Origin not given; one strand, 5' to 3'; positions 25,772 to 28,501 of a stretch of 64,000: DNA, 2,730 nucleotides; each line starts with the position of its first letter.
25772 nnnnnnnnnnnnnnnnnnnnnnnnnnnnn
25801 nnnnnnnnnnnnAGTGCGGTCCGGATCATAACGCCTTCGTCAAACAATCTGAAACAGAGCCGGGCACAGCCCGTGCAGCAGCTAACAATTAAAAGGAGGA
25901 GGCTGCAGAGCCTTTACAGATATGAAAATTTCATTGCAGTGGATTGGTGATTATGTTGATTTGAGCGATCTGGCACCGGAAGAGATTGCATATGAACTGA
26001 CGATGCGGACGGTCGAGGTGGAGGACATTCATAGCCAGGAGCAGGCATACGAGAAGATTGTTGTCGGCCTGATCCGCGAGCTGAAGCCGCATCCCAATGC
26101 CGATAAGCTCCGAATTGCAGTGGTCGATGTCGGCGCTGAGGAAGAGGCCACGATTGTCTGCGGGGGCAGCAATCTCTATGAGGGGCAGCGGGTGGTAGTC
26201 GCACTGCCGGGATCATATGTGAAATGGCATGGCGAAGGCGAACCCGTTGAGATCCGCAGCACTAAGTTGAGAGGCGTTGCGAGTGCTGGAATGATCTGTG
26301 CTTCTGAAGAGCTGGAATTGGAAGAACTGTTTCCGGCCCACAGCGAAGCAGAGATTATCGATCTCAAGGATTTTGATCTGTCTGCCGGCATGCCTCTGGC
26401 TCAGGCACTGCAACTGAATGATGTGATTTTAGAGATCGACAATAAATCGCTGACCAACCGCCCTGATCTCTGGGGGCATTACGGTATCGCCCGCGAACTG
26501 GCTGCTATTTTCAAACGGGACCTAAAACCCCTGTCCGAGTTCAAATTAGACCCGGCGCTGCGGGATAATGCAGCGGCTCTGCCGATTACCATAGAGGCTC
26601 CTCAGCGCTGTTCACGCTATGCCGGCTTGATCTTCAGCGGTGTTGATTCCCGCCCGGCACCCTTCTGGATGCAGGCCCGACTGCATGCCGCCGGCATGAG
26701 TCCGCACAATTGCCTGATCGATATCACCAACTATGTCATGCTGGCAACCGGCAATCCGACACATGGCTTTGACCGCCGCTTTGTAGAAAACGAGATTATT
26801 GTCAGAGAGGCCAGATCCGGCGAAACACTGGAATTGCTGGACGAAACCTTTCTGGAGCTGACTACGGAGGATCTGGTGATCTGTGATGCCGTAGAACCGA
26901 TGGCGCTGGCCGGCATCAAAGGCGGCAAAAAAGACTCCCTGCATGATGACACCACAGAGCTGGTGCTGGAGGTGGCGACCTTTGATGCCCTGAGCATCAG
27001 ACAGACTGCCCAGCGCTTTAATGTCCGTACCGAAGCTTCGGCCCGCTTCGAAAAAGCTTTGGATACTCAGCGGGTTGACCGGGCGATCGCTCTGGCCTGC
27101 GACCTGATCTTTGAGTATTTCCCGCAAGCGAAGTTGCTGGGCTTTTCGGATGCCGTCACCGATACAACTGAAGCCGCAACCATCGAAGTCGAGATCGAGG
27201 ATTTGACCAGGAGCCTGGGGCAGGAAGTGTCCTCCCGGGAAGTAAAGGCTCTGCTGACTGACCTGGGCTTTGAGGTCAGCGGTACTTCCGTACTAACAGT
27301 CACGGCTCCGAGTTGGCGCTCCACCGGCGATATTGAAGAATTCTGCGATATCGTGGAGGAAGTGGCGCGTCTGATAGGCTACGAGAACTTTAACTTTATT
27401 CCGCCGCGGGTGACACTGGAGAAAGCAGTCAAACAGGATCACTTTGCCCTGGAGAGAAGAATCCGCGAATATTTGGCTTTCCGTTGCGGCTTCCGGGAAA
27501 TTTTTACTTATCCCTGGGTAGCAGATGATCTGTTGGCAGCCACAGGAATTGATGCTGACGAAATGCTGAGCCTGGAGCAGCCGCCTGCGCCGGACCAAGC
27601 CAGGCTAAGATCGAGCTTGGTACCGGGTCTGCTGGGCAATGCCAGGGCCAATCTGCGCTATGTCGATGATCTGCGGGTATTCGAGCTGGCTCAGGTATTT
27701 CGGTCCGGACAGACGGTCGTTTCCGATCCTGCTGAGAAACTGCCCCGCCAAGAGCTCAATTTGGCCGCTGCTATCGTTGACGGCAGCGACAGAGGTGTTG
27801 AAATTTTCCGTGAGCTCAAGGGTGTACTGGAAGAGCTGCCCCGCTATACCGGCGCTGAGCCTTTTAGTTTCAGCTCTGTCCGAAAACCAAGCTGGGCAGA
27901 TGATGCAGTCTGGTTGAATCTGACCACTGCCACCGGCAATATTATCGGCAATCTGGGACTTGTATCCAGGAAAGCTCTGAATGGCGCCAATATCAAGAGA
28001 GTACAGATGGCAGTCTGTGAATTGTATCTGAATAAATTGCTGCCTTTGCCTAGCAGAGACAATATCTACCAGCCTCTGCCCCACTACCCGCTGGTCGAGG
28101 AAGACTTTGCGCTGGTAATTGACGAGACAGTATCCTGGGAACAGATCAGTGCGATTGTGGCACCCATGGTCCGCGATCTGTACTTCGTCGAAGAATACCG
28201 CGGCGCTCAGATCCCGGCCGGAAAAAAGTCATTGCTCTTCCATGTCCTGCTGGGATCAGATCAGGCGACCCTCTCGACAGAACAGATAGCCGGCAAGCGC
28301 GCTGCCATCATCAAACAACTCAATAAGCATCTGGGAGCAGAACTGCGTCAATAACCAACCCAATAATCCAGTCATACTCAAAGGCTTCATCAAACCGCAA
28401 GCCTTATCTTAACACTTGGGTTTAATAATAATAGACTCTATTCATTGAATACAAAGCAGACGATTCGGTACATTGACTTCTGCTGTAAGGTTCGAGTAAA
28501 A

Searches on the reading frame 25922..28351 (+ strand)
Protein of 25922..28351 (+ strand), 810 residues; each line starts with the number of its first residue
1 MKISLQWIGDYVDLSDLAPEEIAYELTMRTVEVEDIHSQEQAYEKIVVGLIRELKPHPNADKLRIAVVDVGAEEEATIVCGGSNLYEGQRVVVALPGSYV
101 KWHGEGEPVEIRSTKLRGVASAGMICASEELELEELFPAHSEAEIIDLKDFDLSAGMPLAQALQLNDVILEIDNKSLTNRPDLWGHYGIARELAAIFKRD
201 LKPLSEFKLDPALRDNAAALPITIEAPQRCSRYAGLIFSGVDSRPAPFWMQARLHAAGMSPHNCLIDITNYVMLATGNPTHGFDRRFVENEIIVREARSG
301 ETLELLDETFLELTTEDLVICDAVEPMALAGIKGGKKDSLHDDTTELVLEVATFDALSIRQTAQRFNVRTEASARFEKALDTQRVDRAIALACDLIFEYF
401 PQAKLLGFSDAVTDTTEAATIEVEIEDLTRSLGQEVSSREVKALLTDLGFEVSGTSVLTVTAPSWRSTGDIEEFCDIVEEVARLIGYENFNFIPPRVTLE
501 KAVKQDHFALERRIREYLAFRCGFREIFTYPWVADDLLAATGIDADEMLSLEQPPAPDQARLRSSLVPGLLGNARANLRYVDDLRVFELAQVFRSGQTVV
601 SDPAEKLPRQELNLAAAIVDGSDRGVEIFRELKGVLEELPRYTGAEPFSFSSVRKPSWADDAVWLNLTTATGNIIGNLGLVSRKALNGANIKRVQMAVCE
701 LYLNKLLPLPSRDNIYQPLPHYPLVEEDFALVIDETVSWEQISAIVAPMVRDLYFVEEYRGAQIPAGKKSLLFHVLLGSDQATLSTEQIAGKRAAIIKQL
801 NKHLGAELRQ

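Call 3: search_protein_families(library=ncbifam, proteins=[window:25922-28351:+])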
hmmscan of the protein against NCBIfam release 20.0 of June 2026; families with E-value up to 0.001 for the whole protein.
window:25922-28351:+ (810 aa): 9 families
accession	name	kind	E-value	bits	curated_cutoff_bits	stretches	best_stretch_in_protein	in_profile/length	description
TIGR00472.1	pheT_bact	equivalog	6.6e-180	600.1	402.65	1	1-809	1-798/798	phenylalanine--tRNA ligase subunit beta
NF001882.0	PRK00629.5-4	equivalog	4.6e-51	174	527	1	1-594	1-562/725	phenylalanine--tRNA ligase subunit beta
NF045760.1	YtpR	equivalog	2.4e-25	89.5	100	1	33-150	70-177/185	YtpR family tRNA-binding protein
TIGR00471.1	pheT_arch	equivalog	7.4e-18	64.3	282.65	1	399-704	279-548/551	phenylalanine--tRNA ligase subunit beta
NF045867.1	PheT_Nterm_rel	equivalog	1.1e-11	45.1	120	1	40-134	83-171/171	TyrS-associated PheT N-terminal domain-related protein TapR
NF001879.0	PRK00629.5-1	equivalog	4.9e-11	41.9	840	1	4-201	4-191/718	phenylalanine--tRNA ligase subunit beta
TIGR00399.1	metG_C_term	equivalog_domain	3.6e-05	23.6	116.65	1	32-132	30-120/139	methionine--tRNA ligase subunit beta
NF001100.0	PRK00133.1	equivalog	0.0006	18.5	587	1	38-132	573-657/676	methionine--tRNA ligase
NF008900.0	PRK12267.1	equivalog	0.00082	18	598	0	34-133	541-631/648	methionine--tRNA ligase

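Call 4: search_protein_families(library=pfam, proteins=[window:25922-28351:+])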
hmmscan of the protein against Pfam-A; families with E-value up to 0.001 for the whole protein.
window:25922-28351:+ (810 aa): 5 families
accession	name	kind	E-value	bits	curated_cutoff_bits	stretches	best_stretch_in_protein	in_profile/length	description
PF03483.22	B3_4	-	1.5e-54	184.6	29.3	1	230-400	2-173/174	B3/4 domain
PF17759.6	tRNA_synthFbeta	-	1.5e-22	80.5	22.4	1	495-703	6-214/214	Phenylalanyl tRNA synthetase beta chain CLM domain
PF01588.26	tRNA_bind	-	1e-17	64.4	27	1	46-136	1-82/96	Putative tRNA binding domain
PF03484.21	B5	-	3.3e-17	62.9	28.6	1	421-487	1-67/67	tRNA synthetase B5 domain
PF03147.19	FDX-ACB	-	3.7e-16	59.8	31.1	1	720-809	1-94/94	Ferredoxin-fold anticodon binding domain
